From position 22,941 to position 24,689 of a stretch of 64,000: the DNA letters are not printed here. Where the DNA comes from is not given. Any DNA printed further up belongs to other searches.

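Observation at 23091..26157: Split glutamate-synthase trio in MgsA-MgsB-MgsC order, co-regulated with a GmaS-like ligase and an FAD amine oxidase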

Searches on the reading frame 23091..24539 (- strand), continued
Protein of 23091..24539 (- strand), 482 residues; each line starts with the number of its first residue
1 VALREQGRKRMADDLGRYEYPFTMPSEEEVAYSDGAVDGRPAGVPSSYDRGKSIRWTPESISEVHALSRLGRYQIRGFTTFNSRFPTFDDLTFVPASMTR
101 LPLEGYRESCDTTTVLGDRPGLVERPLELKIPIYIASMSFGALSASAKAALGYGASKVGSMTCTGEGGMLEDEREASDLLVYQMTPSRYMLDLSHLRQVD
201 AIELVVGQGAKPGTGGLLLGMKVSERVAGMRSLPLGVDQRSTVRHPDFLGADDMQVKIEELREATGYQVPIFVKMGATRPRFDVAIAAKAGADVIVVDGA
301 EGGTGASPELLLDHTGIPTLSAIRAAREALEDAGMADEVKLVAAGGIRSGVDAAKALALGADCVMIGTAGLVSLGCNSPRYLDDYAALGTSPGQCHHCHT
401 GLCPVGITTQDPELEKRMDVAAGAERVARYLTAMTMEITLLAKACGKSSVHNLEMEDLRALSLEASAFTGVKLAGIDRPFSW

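Call 29: find_related_loci(query=window:23091-24509:-, collection=genome_contigs, flank=10000)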
Query window:23091-24509:- (472 aa) in genome_contigs; peptide patterns used: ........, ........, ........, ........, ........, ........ (x = any residue, [..] = any of these).
274 stretches matched a pattern; 190 encode a relative of the query (tblastn E <= 1e-3); the best 80 are kept; 80 distinct loci.
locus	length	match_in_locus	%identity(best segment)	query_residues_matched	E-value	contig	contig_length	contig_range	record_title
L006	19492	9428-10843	88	1-472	0e+0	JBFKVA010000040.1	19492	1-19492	MAG: Acidimicrobiia bacterium isolate Mix_sand23.2022.09.Z.28 k141_2255008_length_19492_cov_17.0343, whole genome shotgu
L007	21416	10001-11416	88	1-472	0e+0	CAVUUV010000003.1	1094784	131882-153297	MAG: uncultured Acidimicrobiia bacterium isolate MFD05684.bin.1.262 genome assembly, contig: contig_40526, whole genome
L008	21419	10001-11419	89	1-472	0e+0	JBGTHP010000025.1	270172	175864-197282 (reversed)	MAG: Acidimicrobiia bacterium isolate JTS-RE241 k141_5976436, whole genome shotgun sequence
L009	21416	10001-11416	88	1-472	0e+0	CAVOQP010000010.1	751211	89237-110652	MAG: uncultured Acidimicrobiia bacterium isolate MFD09964.bin.1.70 genome assembly, contig: contig_7785, whole genome sh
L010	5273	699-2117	86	1-472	0e+0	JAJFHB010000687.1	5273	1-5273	MAG: Hyphomicrobiales bacterium isolate OFTM346 OFTM346_686, whole genome shotgun sequence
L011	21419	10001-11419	86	1-472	0e+0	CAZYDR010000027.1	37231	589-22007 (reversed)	MAG TPA_asm: uncultured Alphaproteobacteria bacterium isolate SRP308112_co1_372 genome assembly, contig: NODE_1304_lengt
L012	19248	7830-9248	86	1-472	0e+0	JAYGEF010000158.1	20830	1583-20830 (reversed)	MAG: Alphaproteobacteria bacterium isolate OC6_3000m_MAG_168 OC6_3000m_contig_1259414, whole genome shotgun sequence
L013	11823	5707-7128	89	1-472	0e+0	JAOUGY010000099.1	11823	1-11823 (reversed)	MAG: Acidimicrobiia bacterium isolate 4_1_May_SF_Bin47 4_1_May_SF_Bin47_scaffold_2254_c1, whole genome shotgun sequence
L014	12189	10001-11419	87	1-472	0e+0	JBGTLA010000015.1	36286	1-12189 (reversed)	MAG: Acidimicrobiia bacterium isolate JTS-RE326 k141_5280303, whole genome shotgun sequence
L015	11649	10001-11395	85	8-472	0e+0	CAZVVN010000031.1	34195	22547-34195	MAG TPA_asm: uncultured Acidiferrobacteraceae bacterium isolate SRP260945_co1_432 genome assembly, contig: NODE_1746_len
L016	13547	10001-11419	84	1-472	0e+0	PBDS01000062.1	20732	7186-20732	MAG: Proteobacteria bacterium isolate SP340 52155, whole genome shotgun sequence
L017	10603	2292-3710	84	1-472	0e+0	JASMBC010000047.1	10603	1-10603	MAG: Arenicellales bacterium isolate ETNP20_MAG_2 NODE_47_length_10603_cov_10.139179, whole genome shotgun sequence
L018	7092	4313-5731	84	1-472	0e+0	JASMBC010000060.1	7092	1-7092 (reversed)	MAG: Arenicellales bacterium isolate ETNP20_MAG_2 NODE_60_length_7092_cov_11.601426, whole genome shotgun sequence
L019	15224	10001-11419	84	1-472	0e+0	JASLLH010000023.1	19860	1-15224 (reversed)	MAG: Arenicellales bacterium isolate Arabian10_MAG_2 NODE_23_length_19860_cov_83.352570, whole genome shotgun sequence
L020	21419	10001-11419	82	1-472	0e+0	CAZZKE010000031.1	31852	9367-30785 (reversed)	MAG TPA_asm: uncultured Thalassospiraceae bacterium isolate SRP128015_co1_124 genome assembly, contig: NODE_1531_length_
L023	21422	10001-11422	86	1-472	0e+0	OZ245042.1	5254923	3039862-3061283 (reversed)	MAG: Rhodobiaceae bacterium isolate 4ee551db-ea5e-41c0-a69a-513653a794c3 genome assembly, chromosome: 1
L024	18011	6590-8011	88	1-472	0e+0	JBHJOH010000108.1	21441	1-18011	MAG: Acidimicrobiia bacterium isolate al_S2C1326_1 S2Ck119_1422606, whole genome shotgun sequence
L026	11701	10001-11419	82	1-472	0e+0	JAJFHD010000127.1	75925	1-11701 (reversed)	MAG: Alphaproteobacteria bacterium isolate OFTM70 OFTM70_126, whole genome shotgun sequence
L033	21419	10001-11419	84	1-472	0e+0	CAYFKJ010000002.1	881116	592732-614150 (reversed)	MAG TPA_asm: uncultured Rhodospirillaceae bacterium isolate ERP019367_co1_18 genome assembly, contig: NODE_8_length_8811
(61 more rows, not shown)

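Call 42: search_solved_structures(query=window:23091-24509:-, max_evalue=1e-10, show_alignments=1)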
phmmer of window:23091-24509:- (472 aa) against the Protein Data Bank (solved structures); distinct sequences matched with E-value up to 1e-10: 5.
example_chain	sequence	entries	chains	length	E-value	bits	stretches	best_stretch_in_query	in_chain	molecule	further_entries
7mfm_G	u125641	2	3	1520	3e-33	118.4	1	126-431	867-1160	Glutamate synthase (NADPH) large chain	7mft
2vdc_A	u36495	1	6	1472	2.9e-32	115.2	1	125-439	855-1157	GLUTAMATE SYNTHASE [NADPH] LARGE CHAIN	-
1ea0_A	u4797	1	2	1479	2.9e-32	115.1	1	125-439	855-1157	GLUTAMATE SYNTHASE [NADPH] LARGE CHAIN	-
6s6s_A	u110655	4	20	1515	3.1e-32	115.1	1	125-439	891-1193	Glutamate synthase [NADPH] large chain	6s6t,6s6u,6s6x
1llw_A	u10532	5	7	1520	3e-26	95.3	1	169-428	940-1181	Ferredoxin-dependent glutamate synthase | FERREDOXIN-DEPENDENT GLUTAMATE SYNTHASE 2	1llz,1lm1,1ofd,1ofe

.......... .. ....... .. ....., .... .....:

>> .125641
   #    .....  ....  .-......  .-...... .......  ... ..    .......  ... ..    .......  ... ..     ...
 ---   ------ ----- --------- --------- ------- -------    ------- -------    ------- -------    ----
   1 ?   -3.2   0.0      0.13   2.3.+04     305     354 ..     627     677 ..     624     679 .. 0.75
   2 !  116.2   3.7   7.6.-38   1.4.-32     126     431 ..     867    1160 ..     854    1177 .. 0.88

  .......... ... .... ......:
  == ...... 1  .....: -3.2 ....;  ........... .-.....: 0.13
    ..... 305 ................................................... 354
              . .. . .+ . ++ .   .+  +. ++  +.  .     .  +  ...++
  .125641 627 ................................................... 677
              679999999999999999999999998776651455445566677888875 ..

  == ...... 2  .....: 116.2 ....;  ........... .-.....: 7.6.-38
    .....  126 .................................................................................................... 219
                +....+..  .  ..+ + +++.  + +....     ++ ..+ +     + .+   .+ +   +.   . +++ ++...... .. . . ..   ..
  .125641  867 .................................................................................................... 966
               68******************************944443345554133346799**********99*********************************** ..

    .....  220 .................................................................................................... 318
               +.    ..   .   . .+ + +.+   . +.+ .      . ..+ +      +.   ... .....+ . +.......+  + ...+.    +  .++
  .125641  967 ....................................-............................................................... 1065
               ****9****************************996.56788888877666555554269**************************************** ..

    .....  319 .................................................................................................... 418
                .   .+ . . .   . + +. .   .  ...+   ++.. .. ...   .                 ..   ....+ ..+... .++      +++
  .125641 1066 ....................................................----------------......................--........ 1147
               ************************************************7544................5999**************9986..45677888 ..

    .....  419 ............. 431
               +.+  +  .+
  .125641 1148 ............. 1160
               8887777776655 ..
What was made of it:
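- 23091..24509 (-): MgsC-like FMN subunit, 472 aa, with a 4-Cys motif (GCNSPRY...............) and a clade-specific N-terminal extension of about 40 aa. The GltB 3Fe-4S cysteines are aligned and conserved (call 42).
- On Glutamate synthase (GltB / Fd-GOGAT / archaeal split type): All three Cys are conserved, and a fourth is present (call 42).
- Closest known: Glutamate synthase large subunit GltB / ferredoxin-GOGAT. Same: The tunnel-type amide transfer is the accepted mechanistic model (call 42).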

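Call 50: search_protein_representatives(protein=window:23091-24509:-)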
Query: 472 residues. Proteins with E-value up to 0.001 (for the whole library): 5229; up to 1e-10: 2665; up to 1e-30: 548. The best 150 are listed.
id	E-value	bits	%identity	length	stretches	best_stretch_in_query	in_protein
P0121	2.3e-170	583.6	63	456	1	45-470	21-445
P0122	8.8e-169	578.4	63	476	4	176-309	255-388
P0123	2.2e-147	507.8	48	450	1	27-470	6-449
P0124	1.5e-145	501.8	56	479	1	41-467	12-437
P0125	1.0e-109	383.7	54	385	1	40-387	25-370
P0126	4.4e-109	381.6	61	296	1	51-348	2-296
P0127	1.8e-108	379.6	49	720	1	45-467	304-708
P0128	1.0e-107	377.1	54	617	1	40-383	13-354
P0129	1.5e-107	376.6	48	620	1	38-465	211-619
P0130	1.5e-107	376.5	69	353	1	38-293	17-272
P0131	8.4e-107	374.1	64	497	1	128-414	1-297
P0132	2.4e-105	369.3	48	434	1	44-467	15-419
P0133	2.7e-101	356.0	62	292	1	195-466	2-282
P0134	5.7e-101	354.9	76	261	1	16-223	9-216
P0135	1.3e-100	353.7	56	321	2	139-344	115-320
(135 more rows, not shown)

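Call 53: get_annotated_region(hit=H2, flank=9000)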
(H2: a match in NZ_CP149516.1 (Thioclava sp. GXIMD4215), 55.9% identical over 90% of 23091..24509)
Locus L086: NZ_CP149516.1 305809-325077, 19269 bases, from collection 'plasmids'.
description: Thioclava sp. GXIMD4215 plasmid p2, complete sequence
organism: Thioclava sp. GXIMD4215 (NCBI taxid 3131928)
taxonomy: Bacteria; Pseudomonadota; Alphaproteobacteria; Rhodobacterales; Paracoccaceae; Thioclava; Thioclava sp. GXIMD4215
host: -; source: pure culture,mangrove soil; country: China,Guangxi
typing (MOB-suite, as given by PLSDB): non-mobilizable
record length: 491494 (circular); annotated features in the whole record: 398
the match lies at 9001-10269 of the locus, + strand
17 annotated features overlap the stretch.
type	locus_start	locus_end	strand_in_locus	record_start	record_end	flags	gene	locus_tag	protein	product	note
CDS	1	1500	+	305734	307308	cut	-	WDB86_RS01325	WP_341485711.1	urea amidolyase family protein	-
CDS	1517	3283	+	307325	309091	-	-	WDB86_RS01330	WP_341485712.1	biotin carboxylase N-terminal domain-containing protein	-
CDS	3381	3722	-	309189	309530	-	-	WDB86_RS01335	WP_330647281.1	zinc ribbon domain-containing protein YjdM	-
CDS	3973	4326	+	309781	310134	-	-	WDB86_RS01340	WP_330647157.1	6-pyruvoyl tetrahydropterin synthase family protein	-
CDS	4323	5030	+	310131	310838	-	queE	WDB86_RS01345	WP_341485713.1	7-carboxy-7-deazaguanine synthase QueE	GO:0006400 - tRNA modification [Evidence IEA]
CDS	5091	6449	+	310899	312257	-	dgt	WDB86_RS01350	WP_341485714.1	dGTP triphosphohydrolase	GO:0015949 - nucleobase-containing small molecule interconversion [Evidence IEA]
CDS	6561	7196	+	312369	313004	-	-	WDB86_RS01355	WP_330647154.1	helix-turn-helix domain-containing protein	-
CDS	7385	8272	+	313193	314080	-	-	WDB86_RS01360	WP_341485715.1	glutamine amidotransferase family protein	-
CDS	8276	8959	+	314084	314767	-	-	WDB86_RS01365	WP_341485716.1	GXGXG domain-containing protein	-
CDS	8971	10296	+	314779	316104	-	-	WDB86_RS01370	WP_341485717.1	FMN-binding glutamate synthase family protein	GO:0006537 - glutamate biosynthetic process [Evidence IEA]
CDS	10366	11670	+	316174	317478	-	glnT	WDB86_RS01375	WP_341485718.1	type III glutamate--ammonia ligase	GO:0006542 - glutamine biosynthetic process [Evidence IEA]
CDS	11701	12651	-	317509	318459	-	-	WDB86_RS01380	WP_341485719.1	GlxA family transcriptional regulator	-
CDS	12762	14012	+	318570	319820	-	-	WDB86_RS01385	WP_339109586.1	sarcosine oxidase subunit beta family protein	GO:0046653 - tetrahydrofolate metabolic process [Evidence IEA]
CDS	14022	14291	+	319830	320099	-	-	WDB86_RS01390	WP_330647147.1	sarcosine oxidase subunit delta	-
CDS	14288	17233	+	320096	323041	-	-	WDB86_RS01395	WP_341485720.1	sarcosine oxidase subunit alpha family protein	-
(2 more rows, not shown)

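Call 54: get_annotated_region(hit=H20, flank=9000)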
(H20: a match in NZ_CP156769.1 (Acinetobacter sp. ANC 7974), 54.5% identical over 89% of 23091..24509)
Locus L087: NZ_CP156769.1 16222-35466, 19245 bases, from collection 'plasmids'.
description: Acinetobacter sp. ANC 7974 plasmid pANC7974.1, complete sequence
organism: Acinetobacter sp. ANC 7974 (NCBI taxid 3151498)
taxonomy: Bacteria; Pseudomonadota; Gammaproteobacteria; Moraxellales; Moraxellaceae; Acinetobacter; Acinetobacter sp. ANC 7974
host: -; source: cattle,whole organism,cattle feces; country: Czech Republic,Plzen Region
typing (MOB-suite, as given by PLSDB): mobilizable; relaxase MOBP
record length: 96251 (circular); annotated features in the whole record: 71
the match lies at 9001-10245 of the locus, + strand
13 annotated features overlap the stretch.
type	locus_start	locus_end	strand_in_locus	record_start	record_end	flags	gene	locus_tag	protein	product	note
CDS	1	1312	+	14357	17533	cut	cas3f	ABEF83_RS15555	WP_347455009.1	type I-F CRISPR-associated helicase Cas3f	GO:0043571 - maintenance of CRISPR repeat elements [Evidence IEA]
CDS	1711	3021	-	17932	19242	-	-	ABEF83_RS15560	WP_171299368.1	ammonium transporter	GO:0072488 - ammonium transmembrane transport [Evidence IEA]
CDS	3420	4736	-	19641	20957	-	-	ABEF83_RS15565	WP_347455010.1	ammonium transporter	GO:0072488 - ammonium transmembrane transport [Evidence IEA]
CDS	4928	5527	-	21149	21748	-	-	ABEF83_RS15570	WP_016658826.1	XRE family transcriptional regulator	-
CDS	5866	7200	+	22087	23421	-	glnT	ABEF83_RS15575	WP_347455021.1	type III glutamate--ammonia ligase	GO:0006542 - glutamine biosynthetic process [Evidence IEA]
CDS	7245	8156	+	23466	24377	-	-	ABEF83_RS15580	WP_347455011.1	glutamine amidotransferase family protein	-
CDS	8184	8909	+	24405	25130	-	-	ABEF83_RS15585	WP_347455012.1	protein glxC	-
CDS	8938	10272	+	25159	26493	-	-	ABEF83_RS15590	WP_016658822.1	FMN-binding glutamate synthase family protein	GO:0006537 - glutamate biosynthetic process [Evidence IEA]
CDS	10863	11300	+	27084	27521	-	-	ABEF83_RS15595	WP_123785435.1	hypothetical protein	-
CDS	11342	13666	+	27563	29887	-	-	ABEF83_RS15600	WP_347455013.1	hypothetical protein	-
CDS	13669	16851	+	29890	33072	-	-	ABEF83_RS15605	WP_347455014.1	site-specific integrase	-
CDS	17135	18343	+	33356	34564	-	-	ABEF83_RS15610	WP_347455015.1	integrase arm-type DNA-binding domain-containing protein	-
CDS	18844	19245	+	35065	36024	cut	cas1f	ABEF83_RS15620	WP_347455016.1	type I-F CRISPR-associated endonuclease Cas1f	GO:0043571 - maintenance of CRISPR repeat elements [Evidence IEA]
